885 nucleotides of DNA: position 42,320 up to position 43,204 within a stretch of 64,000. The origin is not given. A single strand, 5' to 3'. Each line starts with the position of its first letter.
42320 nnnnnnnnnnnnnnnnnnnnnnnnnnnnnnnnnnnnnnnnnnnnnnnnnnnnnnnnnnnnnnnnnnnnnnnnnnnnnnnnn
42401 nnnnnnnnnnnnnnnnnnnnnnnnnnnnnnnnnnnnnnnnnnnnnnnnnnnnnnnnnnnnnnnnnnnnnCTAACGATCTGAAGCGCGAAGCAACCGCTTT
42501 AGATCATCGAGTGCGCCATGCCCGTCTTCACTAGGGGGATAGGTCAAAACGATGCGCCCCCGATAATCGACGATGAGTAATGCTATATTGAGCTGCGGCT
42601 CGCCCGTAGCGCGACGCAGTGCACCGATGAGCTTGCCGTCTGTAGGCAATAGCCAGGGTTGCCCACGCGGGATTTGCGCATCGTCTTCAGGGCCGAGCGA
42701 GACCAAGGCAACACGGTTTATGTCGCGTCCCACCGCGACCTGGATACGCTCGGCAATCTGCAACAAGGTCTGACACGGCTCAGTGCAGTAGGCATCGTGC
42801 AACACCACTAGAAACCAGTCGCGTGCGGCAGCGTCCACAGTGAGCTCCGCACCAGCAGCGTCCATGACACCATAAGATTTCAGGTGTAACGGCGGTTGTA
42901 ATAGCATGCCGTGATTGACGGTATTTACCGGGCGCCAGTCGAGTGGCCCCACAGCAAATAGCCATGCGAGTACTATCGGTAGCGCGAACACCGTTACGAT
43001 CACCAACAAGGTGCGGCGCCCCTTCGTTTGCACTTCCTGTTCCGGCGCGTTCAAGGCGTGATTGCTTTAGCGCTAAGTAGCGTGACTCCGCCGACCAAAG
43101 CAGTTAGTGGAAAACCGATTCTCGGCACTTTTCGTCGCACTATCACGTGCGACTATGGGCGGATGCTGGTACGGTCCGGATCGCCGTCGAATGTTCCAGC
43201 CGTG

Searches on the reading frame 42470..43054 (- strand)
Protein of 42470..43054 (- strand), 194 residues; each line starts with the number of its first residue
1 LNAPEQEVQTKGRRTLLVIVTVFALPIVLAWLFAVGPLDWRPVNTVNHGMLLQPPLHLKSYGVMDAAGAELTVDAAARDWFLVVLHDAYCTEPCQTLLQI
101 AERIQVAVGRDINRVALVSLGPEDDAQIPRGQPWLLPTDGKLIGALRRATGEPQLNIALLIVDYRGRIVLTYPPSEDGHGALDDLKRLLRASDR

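Call 7: search_protein_families(library=pfam, proteins=[window:42470-43054:-], max_evalue=0.01)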
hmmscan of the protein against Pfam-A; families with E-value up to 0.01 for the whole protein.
window:42470-43054:- (194 aa): 0 families

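Call 54: find_homologous_proteins(query=window:42470-43054:-, max_evalue=1e-40)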
Query window:42470-43054:- (194 aa): 83 proteins with E <= 1e-40 among 699 candidates.
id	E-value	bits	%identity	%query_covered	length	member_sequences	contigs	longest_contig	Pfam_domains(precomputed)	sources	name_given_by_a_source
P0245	2.7e-119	414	99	96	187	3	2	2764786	PF26971.1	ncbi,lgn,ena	-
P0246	1.6e-94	333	76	100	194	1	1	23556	PF26971.1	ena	-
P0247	1.0e-92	327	77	98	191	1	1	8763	PF26971.1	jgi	jgi:cytochrome oxidase Cu insertion factor (SCO1/SenC/PrrC family)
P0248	8.0e-88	311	74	99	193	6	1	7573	PF26971.1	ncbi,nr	ncbi:MAG: hypothetical protein O7G84_19480 [Gammaproteobacteria bacterium]|nr:hypothetical protein [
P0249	7.0e-87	308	72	99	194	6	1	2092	PF26971.1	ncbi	-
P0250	2.7e-86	306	71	100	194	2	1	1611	PF26971.1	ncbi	-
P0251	3.4e-86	306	72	100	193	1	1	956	PF26971.1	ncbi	-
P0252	3.6e-86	306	73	100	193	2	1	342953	PF26971.1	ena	-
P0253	1.4e-85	304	72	99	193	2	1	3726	PF26971.1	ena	-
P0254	4.3e-85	302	71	100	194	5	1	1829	PF26971.1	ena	-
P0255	6.7e-85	302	70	100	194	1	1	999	PF26971.1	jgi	jgi:cytochrome oxidase Cu insertion factor (SCO1/SenC/PrrC family)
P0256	1.3e-83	298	70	100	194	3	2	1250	PF26971.1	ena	-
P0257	3.4e-83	296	69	100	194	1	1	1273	PF26971.1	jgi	jgi:cytochrome oxidase Cu insertion factor (SCO1/SenC/PrrC family)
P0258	5.0e-82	292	68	100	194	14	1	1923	PF26971.1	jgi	-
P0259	5.5e-82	292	68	100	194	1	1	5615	PF26971.1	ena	-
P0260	7.9e-82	292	71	100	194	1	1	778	PF26971.1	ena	-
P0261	8.1e-82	292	68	100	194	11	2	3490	PF26971.1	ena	-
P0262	8.3e-82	292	69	100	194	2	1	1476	PF26971.1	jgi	jgi:cytochrome oxidase Cu insertion factor (SCO1/SenC/PrrC family)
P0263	1.2e-81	291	68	100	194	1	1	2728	PF26971.1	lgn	-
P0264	2.2e-81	290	68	100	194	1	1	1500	PF26971.1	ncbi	-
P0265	3.2e-81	290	68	99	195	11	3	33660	PF26971.1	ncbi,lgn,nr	ncbi:MAG: hypothetical protein VX679_07305 [Pseudomonadota bacterium]|nr:hypothetical protein [Pseud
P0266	2.3e-80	287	67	100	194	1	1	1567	PF26971.1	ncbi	-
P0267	1.5e-79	284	67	100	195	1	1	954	PF26971.1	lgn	-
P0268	4.4e-79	283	65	100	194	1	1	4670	PF26971.1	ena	-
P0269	6.9e-79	282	66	100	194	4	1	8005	PF26971.1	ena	-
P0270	1.7e-78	281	66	100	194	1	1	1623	PF26971.1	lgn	-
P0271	2.0e-78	281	65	100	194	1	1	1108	PF26971.1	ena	-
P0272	5.2e-78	279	66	100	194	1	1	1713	PF26971.1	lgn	-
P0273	5.4e-78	279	65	100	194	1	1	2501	PF26971.1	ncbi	-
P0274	1.4e-77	278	68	94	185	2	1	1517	PF26971.1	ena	-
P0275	2.6e-77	277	65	100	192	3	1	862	PF26971.1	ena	-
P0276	4.8e-77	276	65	97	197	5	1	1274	PF26971.1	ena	-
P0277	1.1e-76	275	66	100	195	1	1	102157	PF26971.1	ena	-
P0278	1.9e-76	274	64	100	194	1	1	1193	PF26971.1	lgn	-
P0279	3.1e-76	273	65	98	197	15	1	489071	PF26971.1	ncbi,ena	-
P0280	3.4e-76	273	65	100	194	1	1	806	PF26971.1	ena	-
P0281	3.7e-76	273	65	100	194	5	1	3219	PF26971.1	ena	-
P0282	4.3e-76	273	65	100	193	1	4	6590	PF26971.1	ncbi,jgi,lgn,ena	-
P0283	4.4e-76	273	65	100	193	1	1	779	PF26971.1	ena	-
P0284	1.6e-75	271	64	100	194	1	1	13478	PF26971.1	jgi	-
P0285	1.6e-75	271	64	100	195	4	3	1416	PF26971.1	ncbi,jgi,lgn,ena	-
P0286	2.6e-75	270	65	100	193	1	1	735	PF26971.1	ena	-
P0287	3.2e-75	270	65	100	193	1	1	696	PF26971.1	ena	-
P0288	2.2e-74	267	64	100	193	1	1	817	PF26971.1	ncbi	-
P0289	2.6e-74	267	62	100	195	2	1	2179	PF26971.1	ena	-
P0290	3.5e-74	267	65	100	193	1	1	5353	PF26971.1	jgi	-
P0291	4.4e-74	266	64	100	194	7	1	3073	PF26971.1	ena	-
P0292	5.6e-74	266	65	100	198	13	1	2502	PF26971.1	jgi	jgi:cytochrome oxidase Cu insertion factor (SCO1/SenC/PrrC family)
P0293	9.0e-74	265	65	100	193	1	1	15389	PF26971.1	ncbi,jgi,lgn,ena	-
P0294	1.2e-73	265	62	100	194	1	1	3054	PF26971.1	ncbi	-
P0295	6.4e-73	263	65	100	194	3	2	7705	PF26971.1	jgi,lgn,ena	jgi:cytochrome oxidase Cu insertion factor (SCO1/SenC/PrrC family)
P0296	2.5e-72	261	65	92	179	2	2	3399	PF26971.1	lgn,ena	-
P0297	1.5e-71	258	65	95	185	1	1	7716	PF26971.1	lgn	-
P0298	2.1e-71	258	65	96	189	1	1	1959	PF26971.1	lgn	-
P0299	4.8e-71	257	63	100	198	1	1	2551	PF26971.1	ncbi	-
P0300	6.9e-71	256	59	100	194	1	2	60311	PF26971.1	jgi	jgi:hypothetical protein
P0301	1.6e-70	255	62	100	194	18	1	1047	PF26971.1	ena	-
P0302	5.4e-70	253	65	97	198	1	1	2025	PF26971.1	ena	-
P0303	5.3e-69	250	71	82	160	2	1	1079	PF26971.1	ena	-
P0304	7.1e-69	249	63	100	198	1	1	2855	PF26971.1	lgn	-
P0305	7.2e-69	249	63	92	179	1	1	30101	PF26971.1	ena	-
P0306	1.1e-68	249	63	93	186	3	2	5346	PF26971.1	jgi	jgi:cytochrome oxidase Cu insertion factor (SCO1/SenC/PrrC family)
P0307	3.2e-67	244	63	91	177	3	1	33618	PF26971.1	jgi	jgi:cytochrome oxidase Cu insertion factor (SCO1/SenC/PrrC family)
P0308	1.9e-66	241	60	100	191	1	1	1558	PF26971.1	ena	-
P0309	2.5e-66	241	58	98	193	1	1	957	PF26971.1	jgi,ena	-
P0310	8.2e-65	236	59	100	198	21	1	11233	PF26971.1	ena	-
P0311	2.5e-64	235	59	100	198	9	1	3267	PF26971.1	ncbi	-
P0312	3.2e-64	234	61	95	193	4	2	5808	PF26971.1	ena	-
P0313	5.2e-64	234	58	81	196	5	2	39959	PF26971.1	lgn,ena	-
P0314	2.5e-63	231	57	99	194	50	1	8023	PF26971.1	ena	-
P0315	3.4e-63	231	58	95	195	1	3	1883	PF26971.1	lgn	-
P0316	3.6e-63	231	59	100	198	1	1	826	PF26971.1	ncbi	-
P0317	5.0e-63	230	62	94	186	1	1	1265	PF26971.1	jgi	jgi:cytochrome oxidase Cu insertion factor (SCO1/SenC/PrrC family)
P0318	8.1e-63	230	54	99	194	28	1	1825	PF26971.1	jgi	-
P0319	1.0e-62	229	61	95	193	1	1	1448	PF26971.1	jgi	jgi:hypothetical protein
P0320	1.2e-62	229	61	93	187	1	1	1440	PF26971.1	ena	-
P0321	3.7e-62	228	57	99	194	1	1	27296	PF26971.1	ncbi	-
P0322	3.1e-60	221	55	99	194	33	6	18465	PF26971.1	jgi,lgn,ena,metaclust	metaclust:\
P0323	2.7e-59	218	57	88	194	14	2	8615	PF26971.1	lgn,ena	-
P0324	1.7e-58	216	54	99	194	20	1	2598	PF26971.1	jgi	jgi:hypothetical protein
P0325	5.0e-58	214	54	99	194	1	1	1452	PF26971.1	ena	-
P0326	1.6e-54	203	52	93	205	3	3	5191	PF26971.1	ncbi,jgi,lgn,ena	-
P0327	6.5e-45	171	67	63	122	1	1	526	PF26971.1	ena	-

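Call 55: find_encoding_contigs(protein=P0246, flank=6000, max_places=2)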
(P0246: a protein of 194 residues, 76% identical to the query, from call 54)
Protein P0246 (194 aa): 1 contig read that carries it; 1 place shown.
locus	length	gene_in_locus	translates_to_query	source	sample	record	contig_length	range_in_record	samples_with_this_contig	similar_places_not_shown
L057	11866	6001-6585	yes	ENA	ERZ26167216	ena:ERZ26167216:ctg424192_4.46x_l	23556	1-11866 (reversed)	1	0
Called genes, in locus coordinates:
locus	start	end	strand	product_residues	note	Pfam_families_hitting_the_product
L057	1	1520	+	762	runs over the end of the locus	PF04879:Molybdop_Fe4S4, PF00384:Molybdopterin, PF01568:Molydop_binding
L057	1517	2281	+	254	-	PF13187:Fer4_9 (faint), PF00037:Fer4 (faint), PF12797:Fer4_2 (weak), PF12837:Fer4_6 (faint), PF13183:Fer4_8 (weak), PF13237:Fer4_10 (faint), PF12838:Fer4_7 (weak), PF13247:Fer4_11, +1 more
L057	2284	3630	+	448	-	PF03916:NrfD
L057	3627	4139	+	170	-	PF11821:ActD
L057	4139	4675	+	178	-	PF13442:Cytochrome_CBB3, PF00034:Cytochrom_C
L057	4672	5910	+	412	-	-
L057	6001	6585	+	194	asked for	PF26971:TM-like_Thioredoxin-like_C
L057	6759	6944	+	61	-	PF11137:DUF2909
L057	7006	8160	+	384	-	PF01436:NHL (faint), PF17170:DUF5128 (weak)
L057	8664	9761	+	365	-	PF00383:dCMP_cyt_deam_1, PF14437:MafB19-deam, PF14439:Bd3614-deam (weak)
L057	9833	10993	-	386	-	PF13384:HTH_23 (faint), PF13936:HTH_38, PF13565:HTH_32 (weak), PF00665:rve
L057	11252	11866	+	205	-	?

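Call 56: find_encoding_contigs(protein=P0247, flank=6000, max_places=2)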
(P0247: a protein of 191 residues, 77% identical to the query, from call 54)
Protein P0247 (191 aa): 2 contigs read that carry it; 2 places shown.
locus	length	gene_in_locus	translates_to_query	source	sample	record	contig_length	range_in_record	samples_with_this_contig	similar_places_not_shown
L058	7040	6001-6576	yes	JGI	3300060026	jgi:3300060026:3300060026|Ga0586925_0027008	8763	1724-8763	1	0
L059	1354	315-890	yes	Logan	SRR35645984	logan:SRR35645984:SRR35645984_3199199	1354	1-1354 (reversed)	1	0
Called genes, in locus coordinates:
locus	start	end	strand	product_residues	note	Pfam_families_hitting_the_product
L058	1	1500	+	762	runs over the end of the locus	PF04879:Molybdop_Fe4S4, PF00384:Molybdopterin, PF01568:Molydop_binding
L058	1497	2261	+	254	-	PF00037:Fer4 (faint), PF12797:Fer4_2 (weak), PF12837:Fer4_6 (faint), PF13183:Fer4_8 (weak), PF13237:Fer4_10 (faint), PF25160:LdpA_Fe-S-bd (faint), PF12838:Fer4_7, PF13247:Fer4_11, +1 more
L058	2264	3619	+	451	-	PF03916:NrfD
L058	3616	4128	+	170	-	PF11821:ActD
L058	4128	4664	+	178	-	PF13442:Cytochrome_CBB3, PF00034:Cytochrom_C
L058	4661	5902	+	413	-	-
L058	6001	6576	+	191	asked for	PF26971:TM-like_Thioredoxin-like_C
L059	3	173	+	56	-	?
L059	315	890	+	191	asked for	PF26971:TM-like_Thioredoxin-like_C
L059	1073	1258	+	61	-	PF11137:DUF2909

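Call 57: find_encoding_contigs(protein=P0252, flank=6000, max_places=2)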
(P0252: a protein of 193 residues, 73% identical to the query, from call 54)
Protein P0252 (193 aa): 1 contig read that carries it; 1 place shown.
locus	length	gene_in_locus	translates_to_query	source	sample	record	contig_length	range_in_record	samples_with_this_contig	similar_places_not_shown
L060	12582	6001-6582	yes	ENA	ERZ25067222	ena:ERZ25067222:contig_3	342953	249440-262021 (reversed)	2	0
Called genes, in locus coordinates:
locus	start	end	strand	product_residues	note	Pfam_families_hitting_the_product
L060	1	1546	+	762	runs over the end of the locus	PF04879:Molybdop_Fe4S4, PF00384:Molybdopterin, PF01568:Molydop_binding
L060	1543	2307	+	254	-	PF13187:Fer4_9 (faint), PF00037:Fer4 (weak), PF12797:Fer4_2 (weak), PF12837:Fer4_6 (faint), PF13237:Fer4_10 (faint), PF12838:Fer4_7 (weak), PF13183:Fer4_8 (weak), PF13247:Fer4_11, +1 more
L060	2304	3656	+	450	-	PF03916:NrfD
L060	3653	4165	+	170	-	PF11821:ActD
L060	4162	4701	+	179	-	PF13442:Cytochrome_CBB3, PF00034:Cytochrom_C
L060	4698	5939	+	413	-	PF03916:NrfD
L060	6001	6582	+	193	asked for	PF26971:TM-like_Thioredoxin-like_C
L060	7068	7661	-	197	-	PF10399:UCR_Fe-S_N, PF00355:Rieske (weak)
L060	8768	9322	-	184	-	PF04442:CtaG_Cox11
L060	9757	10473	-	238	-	PF13500:AAA_26, PF01656:CbiA (weak)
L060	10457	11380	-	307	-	PF01209:Ubie_methyltran, PF13489:Methyltransf_23, PF05175:MTS (weak), PF13847:Methyltransf_31, PF08241:Methyltransf_11, PF08242:Methyltransf_12, PF13649:Methyltransf_25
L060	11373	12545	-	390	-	PF00155:Aminotran_1_2, PF01053:Cys_Met_Meta_PP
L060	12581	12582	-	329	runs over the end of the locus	PF04055:Radical_SAM, PF06968:BATS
